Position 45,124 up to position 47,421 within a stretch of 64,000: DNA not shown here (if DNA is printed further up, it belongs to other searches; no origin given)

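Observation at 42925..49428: Operon of a small-molecule kinase plus three tandem membrane-anchored Ldi-like paralogs: candidate undescribed lipid/isoprenoid-alcohol system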

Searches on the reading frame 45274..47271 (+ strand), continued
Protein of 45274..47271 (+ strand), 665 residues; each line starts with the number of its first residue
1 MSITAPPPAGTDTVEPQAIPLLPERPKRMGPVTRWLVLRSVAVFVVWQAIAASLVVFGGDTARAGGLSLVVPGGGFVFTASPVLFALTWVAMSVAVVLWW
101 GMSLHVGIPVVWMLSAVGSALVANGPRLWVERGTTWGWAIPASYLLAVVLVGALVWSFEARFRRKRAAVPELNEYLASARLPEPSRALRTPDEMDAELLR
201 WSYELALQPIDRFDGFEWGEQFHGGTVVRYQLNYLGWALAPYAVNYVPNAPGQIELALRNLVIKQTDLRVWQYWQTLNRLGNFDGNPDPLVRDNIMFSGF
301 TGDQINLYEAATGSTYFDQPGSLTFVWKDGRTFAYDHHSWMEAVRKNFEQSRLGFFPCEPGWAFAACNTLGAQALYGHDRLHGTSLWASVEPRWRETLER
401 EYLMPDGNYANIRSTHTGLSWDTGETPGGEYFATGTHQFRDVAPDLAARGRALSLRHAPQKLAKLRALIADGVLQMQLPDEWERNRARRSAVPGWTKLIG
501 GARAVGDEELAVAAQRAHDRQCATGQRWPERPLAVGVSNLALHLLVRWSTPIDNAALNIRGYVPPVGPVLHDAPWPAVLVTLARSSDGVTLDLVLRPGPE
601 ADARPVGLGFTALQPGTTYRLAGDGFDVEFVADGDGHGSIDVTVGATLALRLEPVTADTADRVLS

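Call 83: search_protein_families(library=pfam, proteins=[L143:3580-3963:+, L143:2710-3540:+, L132:3616-3972:+, L132:3055-3486:+, L134:3505-3900:+, L120:3744-5021:+, L120:1419-1742:+, L100:2369-2842:+, L100:2839-4434:+, L083:4989-5393:-], max_evalue=0.01)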
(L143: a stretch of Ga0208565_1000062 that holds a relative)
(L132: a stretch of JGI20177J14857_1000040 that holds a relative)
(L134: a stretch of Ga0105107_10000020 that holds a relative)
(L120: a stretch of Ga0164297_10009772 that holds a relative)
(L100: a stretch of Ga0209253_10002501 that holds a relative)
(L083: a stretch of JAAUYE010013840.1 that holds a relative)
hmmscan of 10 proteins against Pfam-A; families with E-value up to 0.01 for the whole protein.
L143:3580-3963:+ (127 aa): 0 families

L143:2710-3540:+ (276 aa): 2 families
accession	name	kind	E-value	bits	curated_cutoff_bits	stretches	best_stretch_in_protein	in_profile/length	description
PF00378.25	ECH_1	-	5.4e-56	190.1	27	1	16-273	3-249/251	Enoyl-CoA hydratase/isomerase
PF16113.10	ECH_2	-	4.5e-24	86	27.2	1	20-213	2-187/335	Enoyl-CoA hydratase/isomerase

L132:3616-3972:+ (118 aa): 0 families

L132:3055-3486:+ (143 aa): 2 families
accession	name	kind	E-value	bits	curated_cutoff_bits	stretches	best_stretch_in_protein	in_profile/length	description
PF01796.24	OB_ChsH2_C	-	2.7e-20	72.5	27.1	1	59-120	4-65/65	ChsH2, C-terminal OB-fold domain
PF12172.15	zf-ChsH2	-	1.9e-13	50.4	23.2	1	19-54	1-36/37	ChsH2, rubredoxin-like zinc ribbon domain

L134:3505-3900:+ (131 aa): 0 families

L120:3744-5021:+ (425 aa): 8 families
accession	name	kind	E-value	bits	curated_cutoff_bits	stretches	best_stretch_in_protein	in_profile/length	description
PF01494.25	FAD_binding_3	-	5.4e-22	78.9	22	1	15-352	3-341/349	FAD binding domain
PF01266.30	DAO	-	2.6e-07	30.9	27.9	1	15-46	1-32/353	FAD dependent oxidoreductase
PF00890.30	FAD_binding_2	-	3.2e-06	27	20.4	1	15-48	1-34/414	FAD binding domain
PF13450.12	NAD_binding_8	-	6.5e-06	26.8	21.9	1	18-46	1-29/68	NAD(P)-binding Rossmann-like domain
PF12831.13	FAD_oxidored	-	8.9e-06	25.7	27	1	15-46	1-32/416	FAD dependent oxidoreductase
PF07992.20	Pyr_redox_2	-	0.00086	19.2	26.1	1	14-45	1-32/291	Pyridine nucleotide-disulphide oxidoreductase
PF04820.20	Trp_halogenase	-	0.00091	18.6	21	0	272-354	309-379/458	Tryptophan halogenase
PF08491.16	SE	-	0.0057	16.2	20.1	1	282-338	115-171/276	Squalene epoxidase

L120:1419-1742:+ (107 aa): 0 families

L100:2369-2842:+ (157 aa): 1 family
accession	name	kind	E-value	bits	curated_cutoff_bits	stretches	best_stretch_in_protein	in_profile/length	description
PF25362.1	bPH_11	-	2.5e-06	27.4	27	1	25-129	13-117/125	Bacterial PH domain-like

L100:2839-4434:+ (531 aa): 1 family
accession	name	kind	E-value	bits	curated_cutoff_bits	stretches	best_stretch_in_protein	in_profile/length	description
PF00331.26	Glyco_hydro_10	-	3.6e-82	276.5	22.1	1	200-520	2-309/311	Glycosyl hydrolase family 10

L083:4989-5393:- (134 aa): 1 family
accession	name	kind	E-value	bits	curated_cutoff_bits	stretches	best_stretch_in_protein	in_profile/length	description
PF01850.27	PIN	-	9e-16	59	23.6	1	4-125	2-119/120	PIN domain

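Call 88: search_protein_families(library=padloc, proteins=[window:45274-47271:+], max_evalue=0.01)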
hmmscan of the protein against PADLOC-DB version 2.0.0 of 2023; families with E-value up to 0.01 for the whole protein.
window:45274-47271:+ (665 aa): 0 families

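Call 94: search_protein_families(library=pfam, proteins=[L038:175-1125:+, L038:1382-1981:-, L038:2237-3163:+, L038:3245-4600:-, L038:4700-5788:+, L038:9132-10430:-, L038:10740-11399:+, L038:12734-13594:-, L038:13601-14827:-], max_evalue=0.001)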
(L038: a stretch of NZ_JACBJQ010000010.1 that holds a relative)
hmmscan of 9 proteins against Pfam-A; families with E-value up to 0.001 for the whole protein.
L038:175-1125:+ (316 aa): 0 families

L038:1382-1981:- (199 aa): 1 family
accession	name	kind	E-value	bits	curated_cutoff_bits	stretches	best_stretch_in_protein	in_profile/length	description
PF00440.29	TetR_N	-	4.9e-08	33.1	24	1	34-80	1-47/47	Bacterial regulatory proteins, tetR family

L038:2237-3163:+ (308 aa): 3 families
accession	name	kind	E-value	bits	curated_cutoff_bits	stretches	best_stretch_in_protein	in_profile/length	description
PF00106.31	adh_short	-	7.7e-33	114.1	26.6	1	9-203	1-187/195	short chain dehydrogenase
PF13561.12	adh_short_C2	-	2.6e-22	80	27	1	18-239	6-220/236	Enoyl-(Acyl carrier protein) reductase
PF08659.16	KR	-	1.4e-10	41.8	22.6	1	11-181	3-164/180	KR domain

L038:3245-4600:- (451 aa): 1 family
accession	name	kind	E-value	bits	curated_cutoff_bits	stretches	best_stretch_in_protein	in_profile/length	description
PF00067.27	p450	-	1.5e-29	103.5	22.8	1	196-422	180-436/462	Cytochrome P450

L038:4700-5788:+ (362 aa): 3 families
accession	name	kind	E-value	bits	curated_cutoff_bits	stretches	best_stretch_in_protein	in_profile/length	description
PF02958.26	EcKL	-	1.1e-10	41.8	22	1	228-298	215-286/294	Ecdysteroid kinase-like family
PF01636.29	APH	-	3.4e-10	40.5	23.2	1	86-294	37-230/239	Phosphotransferase enzyme family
PF07914.17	DUF1679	-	0.00031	20.2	24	1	218-299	258-340/414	Uncharacterized oxidoreductase dhs-27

L038:9132-10430:- (432 aa): 1 family
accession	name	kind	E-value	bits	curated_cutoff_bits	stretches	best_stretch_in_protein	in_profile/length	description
PF07690.21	MFS_1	-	1.4e-41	143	33.4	1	30-374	4-347/347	Major Facilitator Superfamily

L038:10740-11399:+ (219 aa): 0 families

L038:12734-13594:- (286 aa): 3 families
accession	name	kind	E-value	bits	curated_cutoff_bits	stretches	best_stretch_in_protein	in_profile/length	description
PF13561.12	adh_short_C2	-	6.8e-54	183.4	27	1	31-263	6-235/236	Enoyl-(Acyl carrier protein) reductase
PF00106.31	adh_short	-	1.7e-42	145.6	26.6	1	22-209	1-187/195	short chain dehydrogenase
PF08659.16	KR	-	0.00054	20.4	22.6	0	25-126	4-108/180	KR domain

L038:13601-14827:- (408 aa): 1 family
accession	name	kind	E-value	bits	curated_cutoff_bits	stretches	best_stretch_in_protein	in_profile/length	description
PF04909.20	Amidohydro_2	-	7.6e-21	75.5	26.4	1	108-397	17-282/289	Amidohydrolase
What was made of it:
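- In M. vinylchloridicum the cassette is flanked by TetR, SDR, P450 and MFS genes (call 94). TetR, P450 and SDR genes flank the cassette in M. vinylchloridicum (call 94).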

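Call 102: search_protein_families(library=pfam, proteins=[L082:2981-3847:-, L082:6036-7634:-, L083:733-2148:+, L094:294-992:-, L094:3267-5603:+, L119:14-1036:+, L119:3200-4387:+, L121:23-832:+, L121:3075-3839:-, L107:124-978:+], max_evalue=0.001)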
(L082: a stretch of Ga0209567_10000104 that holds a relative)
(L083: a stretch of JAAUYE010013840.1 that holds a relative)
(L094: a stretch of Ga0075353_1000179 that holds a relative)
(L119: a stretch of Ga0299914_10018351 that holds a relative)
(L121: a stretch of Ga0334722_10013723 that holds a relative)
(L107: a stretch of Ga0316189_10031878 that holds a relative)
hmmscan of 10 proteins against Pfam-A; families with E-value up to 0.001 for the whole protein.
L082:2981-3847:- (288 aa): 8 families
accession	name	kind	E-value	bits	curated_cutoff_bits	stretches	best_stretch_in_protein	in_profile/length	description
PF04060.18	FeS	-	4.7e-13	49.1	23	1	43-74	1-32/33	Putative Fe-S cluster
PF14697.11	Fer4_21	-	6.2e-08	33.1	35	1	140-183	8-55/59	4Fe-4S dicluster domain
PF12838.12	Fer4_7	-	1e-06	29.5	27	1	140-183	2-51/52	4Fe-4S dicluster domain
PF13187.11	Fer4_9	-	1.4e-06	28.7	27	1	140-183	2-50/52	4Fe-4S dicluster domain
PF12837.12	Fer4_6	-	2.7e-06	27.5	25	1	163-182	2-21/24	4Fe-4S binding domain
PF00037.32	Fer4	-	3.8e-06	26.9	21.1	1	163-183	1-21/24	4Fe-4S binding domain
PF12797.12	Fer4_2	-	3.1e-05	24.1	24.5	1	163-181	3-21/22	4Fe-4S binding domain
PF25160.1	LdpA_Fe-S-bd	-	0.00052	20.2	27.6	1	146-186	9-44/49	LdpA Fe-S cluster-binding domain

L082:6036-7634:- (532 aa): 1 family
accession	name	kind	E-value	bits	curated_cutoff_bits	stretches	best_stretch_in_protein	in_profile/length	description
PF17132.9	Glyco_hydro_106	-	1.9e-22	80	29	1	19-507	268-737/743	alpha-L-rhamnosidase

L083:733-2148:+ (471 aa): 1 family
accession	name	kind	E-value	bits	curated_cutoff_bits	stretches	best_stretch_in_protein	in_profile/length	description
PF01636.29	APH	-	5.8e-09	36.5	23.2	1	51-271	13-228/239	Phosphotransferase enzyme family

L094:294-992:- (232 aa): 1 family
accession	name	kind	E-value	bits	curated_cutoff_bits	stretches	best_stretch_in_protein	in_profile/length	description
PF01638.23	HxlR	-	4.1e-19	68.7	20.8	1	89-174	1-87/91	HxlR-like helix-turn-helix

L094:3267-5603:+ (778 aa): 3 families
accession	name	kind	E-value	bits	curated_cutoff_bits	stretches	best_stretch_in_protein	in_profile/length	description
PF00384.28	Molybdopterin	-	1.1e-26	94.1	24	1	73-466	1-322/353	Molybdopterin oxidoreductase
PF01568.27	Molydop_binding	-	1.5e-18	67.3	26.8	1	655-772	2-110/110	Molydopterin dinucleotide binding domain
PF04879.21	Molybdop_Fe4S4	-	9.7e-10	38.7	22.7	1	15-68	3-53/55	Molybdopterin oxidoreductase Fe4S4 domain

L119:14-1036:+ (340 aa): 2 families
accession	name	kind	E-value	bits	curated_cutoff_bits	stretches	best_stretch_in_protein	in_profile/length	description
PF01568.27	Molydop_binding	-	2.6e-21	76.1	26.8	1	197-316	1-109/110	Molydopterin dinucleotide binding domain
PF00384.28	Molybdopterin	-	1.6e-09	37.8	24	1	3-86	272-351/353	Molybdopterin oxidoreductase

L119:3200-4387:+ (395 aa): 1 family
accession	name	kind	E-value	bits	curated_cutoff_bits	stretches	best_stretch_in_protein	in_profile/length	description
PF00296.26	Bac_luciferase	-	1.5e-52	179.4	27.9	1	15-347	21-313/314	Luciferase-like monooxygenase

L121:23-832:+ (269 aa): 1 family
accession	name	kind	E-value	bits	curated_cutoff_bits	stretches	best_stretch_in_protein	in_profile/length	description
PF17198.9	AveC_like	-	5.6e-22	78.7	26.6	1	8-136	62-188/234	Spirocyclase AveC-like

L121:3075-3839:- (254 aa): 4 families
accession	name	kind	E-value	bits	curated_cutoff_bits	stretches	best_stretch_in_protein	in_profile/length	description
PF00106.31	adh_short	-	2.1e-44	151.8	26.6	1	5-188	2-189/195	short chain dehydrogenase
PF13561.12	adh_short_C2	-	1.3e-30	107.2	27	1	10-192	1-187/236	Enoyl-(Acyl carrier protein) reductase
PF08659.16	KR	-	5.8e-13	49.6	22.6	1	7-172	4-169/180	KR domain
PF01370.27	Epimerase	-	8.7e-05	22.5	20.9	1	6-159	1-153/240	NAD dependent epimerase/dehydratase family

L107:124-978:+ (284 aa): 3 families
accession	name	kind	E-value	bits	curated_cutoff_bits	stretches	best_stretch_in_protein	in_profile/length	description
PF01149.29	Fapy_DNA_glyco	-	2.5e-13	51.1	25.5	1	12-111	1-104/117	Formamidopyrimidine-DNA glycosylase N-terminal domain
PF06831.19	H2TH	-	4.6e-08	33.4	34.7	1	137-228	1-89/93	Formamidopyrimidine-DNA glycosylase H2TH domain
PF06827.20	zf-FPG_IleRS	-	2.6e-06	27.6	21.3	1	255-283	1-29/30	Zinc finger found in FPG and IleRS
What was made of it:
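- One DgkA-less locus has an APH kinase upstream instead (call 102). Other family clades sit next to oxidoreductases or beta-oxidation-type genes with no kinase (calls 83, 102). Some clades lie beside ECH/ChsH2-like genes, luciferase-like or FAD monooxygenases, and SDRs (calls 83, 102).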

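Call 104: find_encoding_contigs(protein=P0001, flank=5000, max_places=2)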
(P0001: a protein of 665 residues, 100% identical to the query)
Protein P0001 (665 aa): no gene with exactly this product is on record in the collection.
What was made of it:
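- Tried and rejected: The window's own contig could not be fetched from the contig index (call 104).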
